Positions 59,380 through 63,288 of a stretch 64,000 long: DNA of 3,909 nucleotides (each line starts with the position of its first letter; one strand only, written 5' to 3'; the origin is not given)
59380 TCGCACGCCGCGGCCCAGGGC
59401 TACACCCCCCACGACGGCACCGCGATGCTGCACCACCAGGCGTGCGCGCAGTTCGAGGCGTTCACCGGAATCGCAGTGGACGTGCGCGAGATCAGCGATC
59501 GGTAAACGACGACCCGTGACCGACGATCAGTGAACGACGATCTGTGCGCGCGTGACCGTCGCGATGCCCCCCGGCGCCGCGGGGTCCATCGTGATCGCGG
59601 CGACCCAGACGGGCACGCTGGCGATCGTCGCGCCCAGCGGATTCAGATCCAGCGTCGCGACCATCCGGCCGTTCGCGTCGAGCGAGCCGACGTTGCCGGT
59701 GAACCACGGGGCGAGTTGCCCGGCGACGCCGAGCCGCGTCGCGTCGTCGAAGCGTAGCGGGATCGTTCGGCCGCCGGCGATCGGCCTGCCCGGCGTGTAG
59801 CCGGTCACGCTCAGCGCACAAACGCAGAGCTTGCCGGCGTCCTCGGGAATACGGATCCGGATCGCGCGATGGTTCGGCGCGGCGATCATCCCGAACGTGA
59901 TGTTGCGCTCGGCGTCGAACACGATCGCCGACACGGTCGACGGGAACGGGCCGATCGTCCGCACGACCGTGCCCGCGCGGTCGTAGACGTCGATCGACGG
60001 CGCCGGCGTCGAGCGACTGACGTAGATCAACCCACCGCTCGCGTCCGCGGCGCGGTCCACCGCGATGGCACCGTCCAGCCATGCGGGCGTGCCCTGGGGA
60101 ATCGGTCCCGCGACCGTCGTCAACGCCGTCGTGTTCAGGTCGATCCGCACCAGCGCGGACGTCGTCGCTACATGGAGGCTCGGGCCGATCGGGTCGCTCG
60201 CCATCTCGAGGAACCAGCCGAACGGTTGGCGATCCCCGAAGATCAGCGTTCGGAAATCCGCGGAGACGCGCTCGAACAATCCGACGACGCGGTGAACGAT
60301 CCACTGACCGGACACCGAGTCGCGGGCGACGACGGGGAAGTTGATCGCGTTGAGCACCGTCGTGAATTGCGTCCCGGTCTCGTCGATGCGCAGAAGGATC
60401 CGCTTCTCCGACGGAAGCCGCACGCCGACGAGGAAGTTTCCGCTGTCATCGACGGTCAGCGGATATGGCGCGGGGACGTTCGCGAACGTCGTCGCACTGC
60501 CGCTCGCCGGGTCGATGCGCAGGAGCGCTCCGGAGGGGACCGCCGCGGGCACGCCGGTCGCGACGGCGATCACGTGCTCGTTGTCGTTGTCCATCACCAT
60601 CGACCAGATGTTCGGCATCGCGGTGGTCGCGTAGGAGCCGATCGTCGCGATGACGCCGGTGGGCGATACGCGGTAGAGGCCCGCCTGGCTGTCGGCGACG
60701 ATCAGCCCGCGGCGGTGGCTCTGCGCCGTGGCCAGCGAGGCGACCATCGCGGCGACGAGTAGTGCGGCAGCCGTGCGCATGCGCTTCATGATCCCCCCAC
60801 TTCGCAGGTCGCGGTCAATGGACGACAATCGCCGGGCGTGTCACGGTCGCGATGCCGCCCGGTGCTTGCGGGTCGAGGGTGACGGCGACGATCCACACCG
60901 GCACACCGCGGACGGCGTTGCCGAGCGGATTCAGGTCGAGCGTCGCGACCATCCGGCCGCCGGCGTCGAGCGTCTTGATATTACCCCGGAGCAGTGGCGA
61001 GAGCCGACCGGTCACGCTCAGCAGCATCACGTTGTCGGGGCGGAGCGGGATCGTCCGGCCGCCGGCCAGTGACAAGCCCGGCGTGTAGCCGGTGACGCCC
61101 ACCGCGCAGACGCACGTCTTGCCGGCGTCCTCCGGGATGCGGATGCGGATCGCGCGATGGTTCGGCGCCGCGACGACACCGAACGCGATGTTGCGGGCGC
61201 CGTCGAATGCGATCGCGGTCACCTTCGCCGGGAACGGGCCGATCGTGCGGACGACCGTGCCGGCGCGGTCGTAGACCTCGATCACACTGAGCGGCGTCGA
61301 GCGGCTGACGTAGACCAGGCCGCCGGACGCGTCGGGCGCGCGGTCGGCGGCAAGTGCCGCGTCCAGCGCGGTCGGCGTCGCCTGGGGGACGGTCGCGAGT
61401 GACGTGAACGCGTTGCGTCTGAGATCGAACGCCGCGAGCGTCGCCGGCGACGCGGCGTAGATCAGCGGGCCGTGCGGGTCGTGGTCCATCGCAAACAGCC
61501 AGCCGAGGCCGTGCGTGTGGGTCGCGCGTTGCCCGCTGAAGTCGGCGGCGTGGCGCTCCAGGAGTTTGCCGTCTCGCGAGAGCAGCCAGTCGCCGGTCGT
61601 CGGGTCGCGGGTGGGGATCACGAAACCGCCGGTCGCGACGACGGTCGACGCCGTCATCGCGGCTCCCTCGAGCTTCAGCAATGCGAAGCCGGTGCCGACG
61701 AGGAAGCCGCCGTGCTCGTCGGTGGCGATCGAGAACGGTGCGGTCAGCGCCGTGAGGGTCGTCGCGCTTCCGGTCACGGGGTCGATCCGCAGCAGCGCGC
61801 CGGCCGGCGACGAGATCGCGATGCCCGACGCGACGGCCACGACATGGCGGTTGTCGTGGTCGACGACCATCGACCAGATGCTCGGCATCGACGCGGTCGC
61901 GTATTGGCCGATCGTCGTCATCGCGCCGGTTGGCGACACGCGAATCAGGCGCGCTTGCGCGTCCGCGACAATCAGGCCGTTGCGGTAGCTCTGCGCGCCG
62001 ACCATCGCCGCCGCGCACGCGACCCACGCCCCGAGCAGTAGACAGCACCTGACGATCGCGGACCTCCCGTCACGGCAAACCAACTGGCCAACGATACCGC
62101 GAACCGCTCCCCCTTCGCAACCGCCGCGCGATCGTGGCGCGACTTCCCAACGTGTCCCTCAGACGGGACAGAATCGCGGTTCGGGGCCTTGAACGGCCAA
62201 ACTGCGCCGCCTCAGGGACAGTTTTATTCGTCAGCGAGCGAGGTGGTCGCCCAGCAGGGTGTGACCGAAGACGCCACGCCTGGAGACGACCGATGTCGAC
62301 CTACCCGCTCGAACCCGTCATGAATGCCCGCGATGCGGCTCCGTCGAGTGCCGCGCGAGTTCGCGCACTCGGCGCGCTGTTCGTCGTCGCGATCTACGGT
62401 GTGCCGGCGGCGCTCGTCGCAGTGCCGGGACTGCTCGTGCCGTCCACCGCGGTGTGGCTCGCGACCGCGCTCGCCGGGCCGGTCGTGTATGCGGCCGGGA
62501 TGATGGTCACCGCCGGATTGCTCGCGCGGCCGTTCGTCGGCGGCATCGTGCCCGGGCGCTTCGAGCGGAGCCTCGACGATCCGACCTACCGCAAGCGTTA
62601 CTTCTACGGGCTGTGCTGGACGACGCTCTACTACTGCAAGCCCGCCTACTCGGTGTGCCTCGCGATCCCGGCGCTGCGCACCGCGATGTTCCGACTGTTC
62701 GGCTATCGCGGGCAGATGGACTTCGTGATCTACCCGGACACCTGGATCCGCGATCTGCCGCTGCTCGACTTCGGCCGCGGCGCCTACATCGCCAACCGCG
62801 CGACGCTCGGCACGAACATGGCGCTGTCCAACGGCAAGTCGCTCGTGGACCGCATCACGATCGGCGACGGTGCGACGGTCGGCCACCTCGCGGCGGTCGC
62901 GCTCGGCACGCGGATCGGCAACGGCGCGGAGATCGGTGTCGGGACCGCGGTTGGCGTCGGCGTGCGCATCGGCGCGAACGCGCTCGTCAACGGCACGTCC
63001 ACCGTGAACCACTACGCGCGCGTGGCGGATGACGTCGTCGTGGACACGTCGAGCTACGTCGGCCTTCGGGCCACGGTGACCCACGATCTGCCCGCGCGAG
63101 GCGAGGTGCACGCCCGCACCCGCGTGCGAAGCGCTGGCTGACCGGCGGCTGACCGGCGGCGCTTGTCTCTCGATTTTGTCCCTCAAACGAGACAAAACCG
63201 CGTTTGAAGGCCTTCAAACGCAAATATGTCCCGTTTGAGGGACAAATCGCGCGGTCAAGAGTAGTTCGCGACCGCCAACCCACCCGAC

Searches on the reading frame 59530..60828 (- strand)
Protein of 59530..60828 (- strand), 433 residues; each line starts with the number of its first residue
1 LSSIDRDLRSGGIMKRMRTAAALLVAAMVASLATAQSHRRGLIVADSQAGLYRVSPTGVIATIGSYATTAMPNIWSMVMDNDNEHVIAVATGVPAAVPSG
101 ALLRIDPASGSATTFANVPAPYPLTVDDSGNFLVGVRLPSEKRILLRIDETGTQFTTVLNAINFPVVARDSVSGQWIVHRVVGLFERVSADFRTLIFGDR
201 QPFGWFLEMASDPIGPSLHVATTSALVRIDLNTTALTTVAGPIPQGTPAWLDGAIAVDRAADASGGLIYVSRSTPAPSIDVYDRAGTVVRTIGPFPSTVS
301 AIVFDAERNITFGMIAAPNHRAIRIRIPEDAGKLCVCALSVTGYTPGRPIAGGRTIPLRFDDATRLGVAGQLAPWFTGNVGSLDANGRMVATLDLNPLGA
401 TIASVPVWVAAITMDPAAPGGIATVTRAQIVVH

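Call 5: search_protein_families(library=pfam, max_evalue=1, proteins=[window:59530-60828:-])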
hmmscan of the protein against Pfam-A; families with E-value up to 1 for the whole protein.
window:59530-60828:- (433 aa): 3 families
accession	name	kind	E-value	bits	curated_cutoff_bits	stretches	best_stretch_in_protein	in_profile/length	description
PF21959.2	DUF6923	-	0.00053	20.3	27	0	221-313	58-146/234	Repeat of unknown function (DUF6923)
PF24255.1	DUF7456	-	0.028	14.4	27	0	146-163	17-34/54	Family of unknown function (DUF7456)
PF13860.13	FlgD_ig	-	0.066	13.6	27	0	268-292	16-40/79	FlgD Ig-like domain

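Call 6: search_protein_families(library=ncbifam, max_evalue=1, proteins=[window:59530-60828:-])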
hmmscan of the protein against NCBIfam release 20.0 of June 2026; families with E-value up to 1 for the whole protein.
window:59530-60828:- (433 aa): 1 family
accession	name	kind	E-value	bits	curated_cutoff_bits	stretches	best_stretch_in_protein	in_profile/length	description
NF033206.1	ScyE_fam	subfamily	0.0014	18.2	80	1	47-134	232-317/333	ScyD/ScyE family protein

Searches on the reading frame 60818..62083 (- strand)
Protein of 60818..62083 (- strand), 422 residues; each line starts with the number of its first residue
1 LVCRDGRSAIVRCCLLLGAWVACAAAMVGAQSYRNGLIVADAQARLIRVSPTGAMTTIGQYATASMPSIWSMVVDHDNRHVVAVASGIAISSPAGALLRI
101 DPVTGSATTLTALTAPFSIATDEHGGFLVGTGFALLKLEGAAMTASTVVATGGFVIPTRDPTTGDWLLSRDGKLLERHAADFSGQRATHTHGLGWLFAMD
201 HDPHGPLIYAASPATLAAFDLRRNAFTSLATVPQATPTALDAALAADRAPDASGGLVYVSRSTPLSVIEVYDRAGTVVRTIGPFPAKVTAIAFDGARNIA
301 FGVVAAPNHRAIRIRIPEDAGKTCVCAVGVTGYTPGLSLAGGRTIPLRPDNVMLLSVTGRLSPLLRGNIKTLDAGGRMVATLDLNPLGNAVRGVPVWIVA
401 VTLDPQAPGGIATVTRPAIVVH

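Call 5: search_protein_families(library=pfam, max_evalue=1, proteins=[window:60818-62083:-])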
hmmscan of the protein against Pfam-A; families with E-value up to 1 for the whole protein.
window:60818-62083:- (422 aa): 3 families
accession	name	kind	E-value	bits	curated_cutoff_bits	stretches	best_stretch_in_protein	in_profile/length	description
PF21959.2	DUF6923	-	0.0047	17.2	27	1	41-122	58-136/234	Repeat of unknown function (DUF6923)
PF13860.13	FlgD_ig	-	0.052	14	27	0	266-296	25-57/79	FlgD Ig-like domain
PF08450.18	SGL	-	0.085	12.9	26.3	0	43-121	21-93/246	SMP-30/Gluconolactonase/LRE-like region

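Call 6: search_protein_families(library=ncbifam, max_evalue=1, proteins=[window:60818-62083:-])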
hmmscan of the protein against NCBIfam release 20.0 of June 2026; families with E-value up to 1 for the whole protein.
window:60818-62083:- (422 aa): 1 family
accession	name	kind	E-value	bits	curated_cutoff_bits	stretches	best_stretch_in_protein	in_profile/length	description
NF033206.1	ScyE_fam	subfamily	0.021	14.4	80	1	42-131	232-319/333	ScyD/ScyE family protein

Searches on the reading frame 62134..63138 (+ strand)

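Call 67: search_protein_families(library=pfam, max_evalue=0.001, proteins=[window:62134-63138:+])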
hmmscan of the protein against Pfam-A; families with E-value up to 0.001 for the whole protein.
window:62134-63138:+ (335 aa): 2 families
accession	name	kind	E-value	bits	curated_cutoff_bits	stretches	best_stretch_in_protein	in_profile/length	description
PF00132.30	Hexapep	-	0.00019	21.4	27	0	241-273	2-34/36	Bacterial transferase hexapeptide (six repeats)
PF25084.1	LbH_EIF2B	-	0.00047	20.6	54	0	218-283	40-103/105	EIF2B subunit epsilon LbH domain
